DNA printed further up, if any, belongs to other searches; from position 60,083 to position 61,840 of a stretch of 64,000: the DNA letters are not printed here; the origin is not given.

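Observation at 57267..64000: Complete actinobacterial-type polyprenyl-phospho-D-arabinofuranose (DPA) donor pathway, co-operonic with UDP-Galf mutase and a Wzx flippase, in a T9SS-bearing FCB-group genome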

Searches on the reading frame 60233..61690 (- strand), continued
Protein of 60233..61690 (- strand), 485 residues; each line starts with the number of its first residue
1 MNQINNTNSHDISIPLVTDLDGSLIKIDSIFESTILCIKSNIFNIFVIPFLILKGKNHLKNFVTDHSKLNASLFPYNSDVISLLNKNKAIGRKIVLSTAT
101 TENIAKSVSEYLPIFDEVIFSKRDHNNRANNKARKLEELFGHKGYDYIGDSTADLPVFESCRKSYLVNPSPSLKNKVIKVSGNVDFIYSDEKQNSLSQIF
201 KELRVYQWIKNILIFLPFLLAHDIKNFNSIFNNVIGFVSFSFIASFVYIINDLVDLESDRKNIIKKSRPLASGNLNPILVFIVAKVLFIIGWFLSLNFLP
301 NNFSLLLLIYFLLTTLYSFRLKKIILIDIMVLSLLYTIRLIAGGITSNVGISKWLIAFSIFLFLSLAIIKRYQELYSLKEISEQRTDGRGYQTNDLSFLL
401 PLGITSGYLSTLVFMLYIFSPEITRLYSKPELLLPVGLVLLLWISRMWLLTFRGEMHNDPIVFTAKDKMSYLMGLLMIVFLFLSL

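Call 33: find_encoding_contigs(protein=P0003, flank=10000, max_places=4)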
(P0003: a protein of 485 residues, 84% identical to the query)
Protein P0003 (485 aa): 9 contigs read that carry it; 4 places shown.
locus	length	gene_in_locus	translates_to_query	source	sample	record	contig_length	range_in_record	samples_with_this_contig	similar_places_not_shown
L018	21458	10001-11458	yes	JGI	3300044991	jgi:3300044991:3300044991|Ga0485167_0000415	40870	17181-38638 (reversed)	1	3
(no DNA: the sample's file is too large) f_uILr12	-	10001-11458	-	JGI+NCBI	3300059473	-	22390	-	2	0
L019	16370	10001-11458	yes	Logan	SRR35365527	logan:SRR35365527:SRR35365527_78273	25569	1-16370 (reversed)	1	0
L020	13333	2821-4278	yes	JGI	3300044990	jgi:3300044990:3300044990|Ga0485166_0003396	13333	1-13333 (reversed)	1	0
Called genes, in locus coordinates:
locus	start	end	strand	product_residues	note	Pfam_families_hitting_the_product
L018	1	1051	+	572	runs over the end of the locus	PF00390:malic, PF03949:Malic_M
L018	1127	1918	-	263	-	PF03330:DPBB_1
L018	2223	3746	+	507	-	PF12895:ANAPC3 (weak), PF13424:TPR_12 (faint), PF00515:TPR_1 (faint), PF07719:TPR_2 (faint), PF13181:TPR_8 (faint), PF13432:TPR_16 (weak), PF14559:TPR_19, PF23914:TPR_CcmH_CycH (weak), +2 more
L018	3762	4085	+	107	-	PF11950:DUF3467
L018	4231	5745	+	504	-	-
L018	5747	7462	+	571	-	PF03065:Glyco_hydro_57, PF09210:BE_C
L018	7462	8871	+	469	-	PF01943:Polysacc_synt, PF13440:Polysacc_synt_3, PF01554:MatE (weak)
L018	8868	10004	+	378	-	PF13450:NAD_binding_8, PF03275:GLF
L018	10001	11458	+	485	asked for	PF12710:HAD, PF01040:UbiA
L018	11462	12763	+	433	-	PF01565:FAD_binding_4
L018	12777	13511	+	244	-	PF00106:adh_short, PF13561:adh_short_C2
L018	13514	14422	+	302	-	PF00892:EamA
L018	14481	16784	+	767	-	PF13620:CarboxypepD_reg, PF13715:CarbopepD_reg_2, PF07715:Plug (weak)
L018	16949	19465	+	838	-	PF00521:DNA_topoisoIV, PF03989:DNA_gyraseA_C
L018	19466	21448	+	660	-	PF07715:Plug (weak), PF14121:Porin_10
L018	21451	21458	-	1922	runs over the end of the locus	PF13585:CHU_C (faint), PF15711:ILEI (weak), PF01364:Peptidase_C25, PF13860:FlgD_ig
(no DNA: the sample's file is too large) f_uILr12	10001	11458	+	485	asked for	PF12710:HAD, PF01040:UbiA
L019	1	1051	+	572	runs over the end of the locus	PF00390:malic, PF03949:Malic_M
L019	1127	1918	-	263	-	PF03330:DPBB_1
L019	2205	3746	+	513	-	PF12895:ANAPC3 (weak), PF00515:TPR_1 (faint), PF07719:TPR_2 (faint), PF13181:TPR_8 (faint), PF13424:TPR_12 (faint), PF13432:TPR_16 (weak), PF14559:TPR_19, PF23914:TPR_CcmH_CycH (weak), +2 more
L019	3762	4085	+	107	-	PF11950:DUF3467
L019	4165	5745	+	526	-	-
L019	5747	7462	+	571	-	PF03065:Glyco_hydro_57, PF09210:BE_C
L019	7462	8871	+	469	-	PF01943:Polysacc_synt, PF13440:Polysacc_synt_3, PF01554:MatE (weak)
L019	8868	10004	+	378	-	PF13450:NAD_binding_8, PF03275:GLF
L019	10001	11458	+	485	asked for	PF12710:HAD, PF01040:UbiA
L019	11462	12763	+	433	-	PF01565:FAD_binding_4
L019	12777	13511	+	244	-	PF00106:adh_short, PF13561:adh_short_C2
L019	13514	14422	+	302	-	PF00892:EamA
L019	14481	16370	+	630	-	?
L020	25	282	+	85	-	PF09210:BE_C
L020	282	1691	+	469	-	PF01943:Polysacc_synt, PF13440:Polysacc_synt_3, PF01554:MatE (weak)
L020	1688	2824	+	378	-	PF13450:NAD_binding_8, PF03275:GLF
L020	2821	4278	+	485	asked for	PF12710:HAD, PF01040:UbiA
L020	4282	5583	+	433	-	PF01565:FAD_binding_4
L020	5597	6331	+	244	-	PF00106:adh_short, PF13561:adh_short_C2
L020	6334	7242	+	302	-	PF00892:EamA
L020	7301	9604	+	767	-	PF13620:CarboxypepD_reg, PF13715:CarbopepD_reg_2, PF07715:Plug (weak)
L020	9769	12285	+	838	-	PF00521:DNA_topoisoIV, PF03989:DNA_gyraseA_C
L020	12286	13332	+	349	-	?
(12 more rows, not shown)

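Call 38: find_homologous_proteins(query=L019:4165-5745:+, max_evalue=0.00001)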
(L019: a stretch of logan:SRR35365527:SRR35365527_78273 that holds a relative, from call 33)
Query L019:4165-5745:+ (526 aa): 220 proteins with E <= 0.00001 among 8000 candidates; the best 120 are listed.
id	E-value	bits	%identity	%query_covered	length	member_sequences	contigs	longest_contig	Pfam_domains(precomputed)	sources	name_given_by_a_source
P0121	0.0e+0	1026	94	96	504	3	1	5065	-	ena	-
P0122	2.4e-149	516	48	99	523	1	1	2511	-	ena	-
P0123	1.5e-129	451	68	61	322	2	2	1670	-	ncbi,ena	-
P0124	1.1e-99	353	40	97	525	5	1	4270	-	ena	-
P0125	1.4e-98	349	41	92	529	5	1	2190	-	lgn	-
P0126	2.1e-98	348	39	98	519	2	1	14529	-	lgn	-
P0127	3.3e-95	338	38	93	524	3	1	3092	-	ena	-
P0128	6.7e-94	334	38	96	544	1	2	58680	-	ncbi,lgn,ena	-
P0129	6.1e-89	317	37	93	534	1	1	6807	-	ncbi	-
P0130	2.3e-85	305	34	99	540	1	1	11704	-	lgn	-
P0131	3.1e-83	298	34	99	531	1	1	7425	-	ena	-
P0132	1.2e-82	296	33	94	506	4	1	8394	-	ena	-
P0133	5.2e-82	294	33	93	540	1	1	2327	-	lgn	-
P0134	1.3e-81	293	35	94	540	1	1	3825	-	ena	-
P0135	2.6e-81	292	33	94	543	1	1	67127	-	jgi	jgi:hypothetical protein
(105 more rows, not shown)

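Call 41: find_encoding_contigs(protein=P0126, flank=8000, max_places=1)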
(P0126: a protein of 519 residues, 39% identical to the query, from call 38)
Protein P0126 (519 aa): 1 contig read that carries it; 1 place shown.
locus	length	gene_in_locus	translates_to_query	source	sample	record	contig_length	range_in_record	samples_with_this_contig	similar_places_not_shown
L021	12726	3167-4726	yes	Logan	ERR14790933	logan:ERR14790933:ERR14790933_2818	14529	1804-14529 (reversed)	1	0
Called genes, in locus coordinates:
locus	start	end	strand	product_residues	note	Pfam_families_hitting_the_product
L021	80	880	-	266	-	PF03330:DPBB_1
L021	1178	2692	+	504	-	PF12895:ANAPC3 (faint), PF00515:TPR_1 (faint), PF07719:TPR_2 (faint), PF13181:TPR_8 (faint), PF13424:TPR_12 (faint), PF13428:TPR_14 (faint), PF13432:TPR_16, PF13414:TPR_11, +5 more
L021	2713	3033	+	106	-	PF11950:DUF3467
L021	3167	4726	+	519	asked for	-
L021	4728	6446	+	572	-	PF03065:Glyco_hydro_57, PF09210:BE_C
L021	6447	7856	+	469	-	PF01943:Polysacc_synt, PF13440:Polysacc_synt_3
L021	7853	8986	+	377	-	PF13450:NAD_binding_8, PF03275:GLF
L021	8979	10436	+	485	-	PF01040:UbiA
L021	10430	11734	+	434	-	PF01565:FAD_binding_4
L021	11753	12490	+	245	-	PF00106:adh_short, PF13561:adh_short_C2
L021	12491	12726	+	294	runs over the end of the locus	PF00892:EamA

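Call 42: find_encoding_contigs(protein=P0128, flank=8000, max_places=1)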
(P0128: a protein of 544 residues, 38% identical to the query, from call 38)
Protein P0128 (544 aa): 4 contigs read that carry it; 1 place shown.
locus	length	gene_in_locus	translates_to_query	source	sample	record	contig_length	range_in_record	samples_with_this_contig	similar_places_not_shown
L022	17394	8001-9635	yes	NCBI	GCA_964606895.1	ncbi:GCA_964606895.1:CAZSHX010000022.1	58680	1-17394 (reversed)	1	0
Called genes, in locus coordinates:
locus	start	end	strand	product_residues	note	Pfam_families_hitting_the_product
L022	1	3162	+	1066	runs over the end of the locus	PF12371:TMEM131_like_N (faint), PF15780:ASH (weak), PF22067:Cep192_D3 (faint), PF22073:Cep192_D4 (faint), PF22544:HYDIN_VesB_CFA65-like_Ig, PF07610:DUF1573, PF22544:HYDIN_VesB_CFA65-like_Ig, PF18962:Por_Secre_tail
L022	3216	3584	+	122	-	-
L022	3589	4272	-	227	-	-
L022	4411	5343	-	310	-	PF18917:LiaI-LiaF-like_TM1, PF22570:LiaF-TM (weak)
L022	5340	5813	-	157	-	PF04024:PspC, PF18917:LiaI-LiaF-like_TM1 (weak), PF22570:LiaF-TM (weak)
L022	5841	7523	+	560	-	PF09976:TPR_21 (faint), PF04733:Coatomer_E (faint), PF13174:TPR_6 (faint), PF14559:TPR_19 (weak), PF00515:TPR_1, PF07719:TPR_2, PF13181:TPR_8 (weak), PF13414:TPR_11, +13 more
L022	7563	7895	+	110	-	PF11950:DUF3467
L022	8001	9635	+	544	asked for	-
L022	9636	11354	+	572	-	PF03065:Glyco_hydro_57, PF09210:BE_C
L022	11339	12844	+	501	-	PF13231:PMT_2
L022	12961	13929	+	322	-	PF02629:CoA_binding, PF00549:Ligase_CoA, PF13607:Succ_CoA_lig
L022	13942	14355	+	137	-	PF00334:NDK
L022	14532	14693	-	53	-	-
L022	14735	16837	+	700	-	-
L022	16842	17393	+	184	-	?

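Call 43: find_encoding_contigs(protein=P0135, flank=8000, max_places=1)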
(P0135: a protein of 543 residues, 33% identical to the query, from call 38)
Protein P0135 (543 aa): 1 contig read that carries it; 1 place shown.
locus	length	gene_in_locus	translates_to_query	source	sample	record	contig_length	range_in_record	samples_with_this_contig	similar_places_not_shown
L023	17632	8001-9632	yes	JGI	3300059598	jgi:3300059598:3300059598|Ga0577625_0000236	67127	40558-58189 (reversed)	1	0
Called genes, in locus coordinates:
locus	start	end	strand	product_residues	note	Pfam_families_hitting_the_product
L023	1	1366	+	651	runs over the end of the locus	PF00456:Transketolase_N, PF13292:DXP_synthase_N, PF02779:Transket_pyr, PF02780:Transketolase_C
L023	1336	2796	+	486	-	PF00171:Aldedh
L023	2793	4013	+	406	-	PF02350:Epimerase_2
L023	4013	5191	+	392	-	PF01757:Acyl_transf_3, PF07786:HGSNAT_cat (weak)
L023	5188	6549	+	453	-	-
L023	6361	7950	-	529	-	PF13231:PMT_2 (weak)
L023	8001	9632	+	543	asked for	-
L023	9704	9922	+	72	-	-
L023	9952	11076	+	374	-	PF00364:Biotin_lipoyl (weak), PF00198:2-oxoacid_dh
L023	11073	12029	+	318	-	PF00676:E1_dh, PF13292:DXP_synthase_N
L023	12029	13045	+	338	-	PF02779:Transket_pyr, PF02780:Transketolase_C (weak)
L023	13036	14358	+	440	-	-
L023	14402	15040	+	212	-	PF13412:HTH_24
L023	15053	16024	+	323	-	PF00106:adh_short (weak), PF01073:3Beta_HSD, PF01370:Epimerase, PF02719:Polysacc_synt_2, PF04321:RmlD_sub_bind, PF16363:GDP_Man_Dehyd, PF13460:NAD_binding_10, PF07993:NAD_binding_4, +1 more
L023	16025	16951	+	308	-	PF01073:3Beta_HSD, PF01370:Epimerase, PF04321:RmlD_sub_bind, PF13460:NAD_binding_10, PF16363:GDP_Man_Dehyd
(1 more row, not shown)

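Call 51: predict_structure(alignment_id=A1)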
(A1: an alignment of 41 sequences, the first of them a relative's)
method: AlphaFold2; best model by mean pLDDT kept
length: 504 residues; sequences in the alignment: 41
mean_pLDDT: 92.5   pTM: 0.92
mean pLDDT of the five models: 92.5, 91.3, 91.1, 89.3, 89.2
residues with pLDDT >= 90: 415; 70-90: 70; 50-70: 19; < 50: 0
segments of 3 or more residues with pLDDT < 50: none
pLDDT, mean of each block of 10 residues (from residue 1): 95 96 97 96 93 97 97 98 97 95 94 93 97 96 89 98 96 97 96 97 96 89 74 91 93 95 84 88 96 86 93 89 71 86 92 96 98 96 95 96 94 88 96 84 72 96 95 97 98 96 75
secondary structure, 60 per line:
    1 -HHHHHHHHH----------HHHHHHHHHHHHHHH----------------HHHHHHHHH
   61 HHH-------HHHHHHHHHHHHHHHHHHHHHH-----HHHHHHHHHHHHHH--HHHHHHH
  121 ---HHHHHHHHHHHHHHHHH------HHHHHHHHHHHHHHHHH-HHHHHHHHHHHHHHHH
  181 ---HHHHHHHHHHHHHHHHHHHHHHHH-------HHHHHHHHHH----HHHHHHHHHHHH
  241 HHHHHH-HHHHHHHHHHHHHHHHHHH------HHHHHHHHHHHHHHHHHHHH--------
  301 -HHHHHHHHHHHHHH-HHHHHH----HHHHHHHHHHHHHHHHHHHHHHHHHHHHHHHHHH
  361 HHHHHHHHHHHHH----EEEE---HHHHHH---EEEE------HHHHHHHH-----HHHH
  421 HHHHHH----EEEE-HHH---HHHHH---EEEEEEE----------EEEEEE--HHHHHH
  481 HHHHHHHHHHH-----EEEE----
elements in order: H2-10 H21-35 H52-63 H71-92 H98-111 H114-120 H124-140 H147-163 H165-180 H184-207 H215-224 H229-246 H248-266 H273-292 H302-315 H317-322 H327-373 E378-381 H385-390 E394-397 H404-411 H417-426 E431-434 H442-446 E450-456 E467-472 H475-491 E497-500

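Call 53: fold_search(model_id=the predicted structure, library=pdb)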
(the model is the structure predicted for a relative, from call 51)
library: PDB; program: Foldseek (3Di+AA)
matches with E <= 10: 200; with E <= 0.001: 12
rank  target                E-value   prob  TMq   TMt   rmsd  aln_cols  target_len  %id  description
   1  9n9j_I                1.5e-04  1.00  0.43  0.34  12.0       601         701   14  Structure of a GRP94 folding intermediate engaged with a CCDC134- and FKBP11-bound secretory translocon (released 2025-11-19)
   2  8b6l_I                1.7e-04  1.00  0.46  0.36  11.4       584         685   12  Subtomogram average of the human Sec61-TRAP-OSTA-translocon (released 2022-12-07)
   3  8pn9_A                2.1e-04  1.00  0.45  0.37  13.1       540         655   11  Structure of human oligosaccharyltransferase OST-A complex bound to NGI-1 (released 2024-05-08)
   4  6gxc_A                2.8e-04  1.00  0.48  0.36  12.5       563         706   15  Bacterial oligosaccharyltransferase PglB in complex with an inhibitory peptide and a reactive lipid-linked oligosaccha (released 2018-11-14)
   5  6ftg_5                3.1e-04  1.00  0.53  0.44  12.6       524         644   12  Subtomogram average of OST-containing ribosome-translocon complexes from canine rough microsomal membranes (released 2018-03-21)
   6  9dlh                  3.3e-04  1.00  0.48  0.42   7.8       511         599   12  donor substrate analog-bound AftB (released 2025-06-25)
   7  5ogl_A                5.8e-04  1.00  0.48  0.36  11.4       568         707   15  Structure of bacterial oligosaccharyltransferase PglB in complex with an acceptor peptide and an lipid-linked oligosac (released 2017-10-25)
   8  8age_A                8.2e-04  1.00  0.47  0.38  11.1       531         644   12  Structure of yeast oligosaccharylransferase complex with acceptor peptide bound (released 2022-12-07)
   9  8agb_A                8.2e-04  1.00  0.43  0.36  12.4       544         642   13  Structure of yeast oligosaccharylransferase complex with lipid-linked oligosaccharide bound (released 2022-12-07)
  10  9dlf_C                8.9e-04  1.00  0.48  0.41   7.5       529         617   13  Arabinosyltransferase AftB in complex with Fab_B3 (released 2025-06-25)
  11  6ezn_F                8.9e-04  1.00  0.45  0.37  12.7       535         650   13  Cryo-EM structure of the yeast oligosaccharyltransferase (OST) complex (released 2018-01-17)
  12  7oci_F                9.7e-04  1.00  0.47  0.39  12.3       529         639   13  Cryo-EM structure of yeast Ost6p containing oligosaccharyltransferase complex (released 2022-02-16)
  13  6s7o_A                1.2e-03  1.00  0.48  0.39  13.8       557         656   13  Cryo-EM structure of human oligosaccharyltransferase complex OST-A (released 2019-12-18)
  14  5f15                  1.3e-03  1.00  0.52  0.49   9.5       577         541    8  Crystal Structure of ArnT from Cupriavidus metallidurans bound to Undecaprenyl phosphate (released 2016-02-17)
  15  3rce_A                1.4e-03  1.00  0.45  0.35  13.6       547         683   16  Bacterial oligosaccharyltransferase PglB (released 2011-06-15)
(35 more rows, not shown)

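Call 56: search_protein_families(library=pfam, proteins=[L002:6605-7708:-, L002:7717-9468:-, L002:9490-10341:-, L002:10727-11482:-, L002:11575-12960:-, L002:12974-14014:-, L001:6647-8023:-, L001:7980-9659:-, L001:9672-11948:-, L001:12145-13137:-], max_evalue=0.001)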
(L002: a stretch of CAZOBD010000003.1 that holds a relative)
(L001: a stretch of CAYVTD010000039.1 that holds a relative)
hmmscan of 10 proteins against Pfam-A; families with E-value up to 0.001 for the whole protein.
L002:6605-7708:- (367 aa): 3 families
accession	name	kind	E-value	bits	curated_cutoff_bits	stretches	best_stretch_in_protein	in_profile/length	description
PF00072.30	Response_reg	-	2.5e-31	108.6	30.2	1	5-116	1-110/111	Response regulator receiver domain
PF02518.31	HATPase_c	-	1.9e-20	73.8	26.4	1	261-363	7-109/111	Histidine kinase-, DNA gyrase B-, and HSP90-like ATPase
PF00512.31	HisKA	-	9.5e-11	42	26.9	1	144-203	8-64/66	His Kinase A (phospho-acceptor) domain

L002:7717-9468:- (583 aa): 5 families
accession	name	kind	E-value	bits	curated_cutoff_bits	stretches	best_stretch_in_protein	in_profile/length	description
PF02518.31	HATPase_c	-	1.1e-26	93.8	26.4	1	472-579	2-109/111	Histidine kinase-, DNA gyrase B-, and HSP90-like ATPase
PF00512.31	HisKA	-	4.2e-14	52.8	26.9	1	358-425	1-65/66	His Kinase A (phospho-acceptor) domain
PF13426.13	PAS_9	-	8.6e-08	32.8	27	1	203-298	3-103/103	PAS domain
PF13188.13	PAS_8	-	4.7e-07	29.9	21.8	1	193-246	3-52/65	PAS domain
PF00989.32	PAS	-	2.8e-05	24.5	22.6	1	192-238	2-47/113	PAS fold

L002:9490-10341:- (283 aa): 2 families
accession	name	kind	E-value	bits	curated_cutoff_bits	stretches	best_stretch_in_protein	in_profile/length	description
PF08668.18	HDOD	-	2.8e-58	197.1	22.9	1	17-210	2-194/196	HDOD domain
PF01966.28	HD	-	2.7e-10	41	22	1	112-234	2-116/116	HD domain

L002:10727-11482:- (251 aa): 1 family
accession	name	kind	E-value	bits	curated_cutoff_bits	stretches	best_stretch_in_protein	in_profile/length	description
PF01975.23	SurE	-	1.2e-63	214.8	22.1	1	3-185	1-188/189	Survival protein SurE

L002:11575-12960:- (461 aa): 6 families
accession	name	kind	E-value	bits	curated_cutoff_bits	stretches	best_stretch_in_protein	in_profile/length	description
PF02163.28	Peptidase_M50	-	3.9e-55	187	27.2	2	74-450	45-221/221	Peptidase family M50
PF17820.7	PDZ_6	-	1.7e-20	73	27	2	157-210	2-54/54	PDZ domain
PF13180.12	PDZ_2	-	1.4e-14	54.6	27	2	155-218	14-77/80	PDZ domain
PF00595.29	PDZ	-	6.1e-12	46.2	23.2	1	154-191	26-63/81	PDZ domain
PF21558.3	Pept_S41_N_bact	-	9.7e-08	32.3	27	1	163-191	12-40/87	Bacteroidetes, Peptidase, S41 family, N-terminal domain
PF14685.13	PDZ_Tricorn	-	0.0002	21.7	25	0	168-215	35-84/88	Tricorn protease PDZ domain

L002:12974-14014:- (346 aa): 3 families
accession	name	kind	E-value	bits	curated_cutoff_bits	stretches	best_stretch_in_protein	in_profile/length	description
PF13288.12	DXPR_C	-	7.8e-42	142.6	27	1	224-339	1-113/115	DXP reductoisomerase C-terminal domain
PF08436.17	DXP_redisom_C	-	7.9e-39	132.1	26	1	109-192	1-84/84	1-deoxy-D-xylulose 5-phosphate reductoisomerase C-terminal domain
PF02670.22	DXP_reductoisom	-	3.2e-24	86.5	21.7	1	1-95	32-129/129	1-deoxy-D-xylulose 5-phosphate reductoisomerase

L001:6647-8023:- (458 aa): 1 family
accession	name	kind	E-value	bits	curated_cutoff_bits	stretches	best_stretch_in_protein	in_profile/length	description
PF00696.33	AA_kinase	-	3.4e-32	112.5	24.9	1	20-301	3-231/234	Amino acid kinase family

L001:7980-9659:- (559 aa): 2 families
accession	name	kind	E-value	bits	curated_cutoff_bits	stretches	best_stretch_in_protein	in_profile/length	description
PF13231.12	PMT_2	-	8.4e-18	65.5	26.1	1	69-232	2-160/160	Dolichyl-phosphate-mannose-protein mannosyltransferase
PF02366.24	PMT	-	1.7e-11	44.6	22.7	1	41-233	33-237/245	Dolichyl-phosphate-mannose-protein mannosyltransferase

L001:9672-11948:- (758 aa): 4 families
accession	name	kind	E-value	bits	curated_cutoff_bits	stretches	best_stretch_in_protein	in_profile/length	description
PF13185.12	GAF_2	-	2e-15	57.7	28.6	2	446-586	2-136/136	GAF domain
PF00990.26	GGDEF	-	3.4e-09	37.1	23.8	1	600-750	3-157/161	Diguanylate cyclase, GGDEF domain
PF01590.32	GAF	-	7.9e-08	33.3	22.4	1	287-412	12-130/133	GAF domain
PF13492.12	GAF_3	-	8.1e-08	33.2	27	1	449-587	3-129/129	GAF domain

L001:12145-13137:- (330 aa): 1 family
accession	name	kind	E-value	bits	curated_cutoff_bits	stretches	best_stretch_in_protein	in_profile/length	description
PF18962.6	Por_Secre_tail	-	2.5e-06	28.1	27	1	252-328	2-75/75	Secretion system C-terminal sorting domain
